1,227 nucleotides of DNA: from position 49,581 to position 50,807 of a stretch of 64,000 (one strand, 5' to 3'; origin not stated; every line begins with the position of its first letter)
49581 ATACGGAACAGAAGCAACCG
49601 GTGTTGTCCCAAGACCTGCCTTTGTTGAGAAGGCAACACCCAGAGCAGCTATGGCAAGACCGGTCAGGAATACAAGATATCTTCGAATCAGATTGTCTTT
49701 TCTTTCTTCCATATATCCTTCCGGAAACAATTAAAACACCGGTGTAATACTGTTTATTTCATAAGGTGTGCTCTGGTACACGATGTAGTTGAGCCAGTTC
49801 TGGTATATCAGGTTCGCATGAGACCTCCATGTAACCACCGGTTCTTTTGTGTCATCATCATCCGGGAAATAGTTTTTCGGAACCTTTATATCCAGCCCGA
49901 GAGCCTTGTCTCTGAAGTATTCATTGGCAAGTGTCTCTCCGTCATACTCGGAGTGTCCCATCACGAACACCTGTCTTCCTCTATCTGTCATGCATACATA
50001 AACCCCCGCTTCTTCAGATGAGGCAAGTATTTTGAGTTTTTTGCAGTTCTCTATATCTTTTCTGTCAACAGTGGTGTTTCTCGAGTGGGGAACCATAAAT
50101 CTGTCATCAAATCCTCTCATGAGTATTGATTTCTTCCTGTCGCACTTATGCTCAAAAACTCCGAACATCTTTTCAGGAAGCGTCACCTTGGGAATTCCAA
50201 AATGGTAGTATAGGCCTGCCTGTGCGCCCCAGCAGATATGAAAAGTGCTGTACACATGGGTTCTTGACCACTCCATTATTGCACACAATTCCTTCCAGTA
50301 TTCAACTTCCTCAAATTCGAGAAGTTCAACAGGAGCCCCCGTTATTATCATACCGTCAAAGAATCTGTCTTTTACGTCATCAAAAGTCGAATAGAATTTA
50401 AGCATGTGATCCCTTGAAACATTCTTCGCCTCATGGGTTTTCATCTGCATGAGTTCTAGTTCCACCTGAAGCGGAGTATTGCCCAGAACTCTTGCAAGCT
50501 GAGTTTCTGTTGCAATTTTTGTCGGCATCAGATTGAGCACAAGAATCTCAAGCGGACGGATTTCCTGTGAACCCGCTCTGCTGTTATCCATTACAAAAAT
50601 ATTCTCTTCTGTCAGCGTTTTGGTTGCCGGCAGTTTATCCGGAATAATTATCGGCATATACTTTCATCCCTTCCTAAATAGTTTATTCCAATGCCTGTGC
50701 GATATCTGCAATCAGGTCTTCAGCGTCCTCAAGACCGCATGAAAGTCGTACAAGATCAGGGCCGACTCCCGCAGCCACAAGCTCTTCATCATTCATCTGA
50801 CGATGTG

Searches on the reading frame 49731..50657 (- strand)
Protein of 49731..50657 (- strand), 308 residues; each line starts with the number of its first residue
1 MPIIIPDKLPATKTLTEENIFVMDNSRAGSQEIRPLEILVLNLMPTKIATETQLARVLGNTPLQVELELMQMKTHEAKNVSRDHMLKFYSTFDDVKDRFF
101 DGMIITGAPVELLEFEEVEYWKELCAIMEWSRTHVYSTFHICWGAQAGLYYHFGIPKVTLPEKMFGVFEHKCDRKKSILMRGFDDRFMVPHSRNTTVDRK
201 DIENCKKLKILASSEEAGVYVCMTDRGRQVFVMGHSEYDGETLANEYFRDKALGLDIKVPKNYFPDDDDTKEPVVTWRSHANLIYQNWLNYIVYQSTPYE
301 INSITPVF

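Call 7: search_protein_families(library=ncbifam, proteins=[window:49731-50657:-])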
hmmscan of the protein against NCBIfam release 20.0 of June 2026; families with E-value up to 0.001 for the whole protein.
window:49731-50657:- (308 aa): 3 families
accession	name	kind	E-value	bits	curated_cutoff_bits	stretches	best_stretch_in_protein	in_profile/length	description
NF047918.2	MetA_acetyl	exception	5.5e-149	495.5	460.5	1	1-300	1-301/302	homoserine O-acetyltransferase MetA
TIGR01001.2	MetA_succinyl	equivalog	7.1e-133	442.6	495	1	1-303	1-303/304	homoserine O-succinyltransferase MetA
NF003776.0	PRK05368.1-3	equivalog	1.5e-56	191.6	358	1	1-250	1-253/353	homoserine O-succinyltransferase MetA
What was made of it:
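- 49731..50657 (-): metA, homoserine O-acetyltransferase. Call 7: NF047918, 495.5 bits, above the cutoff of 460.5.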
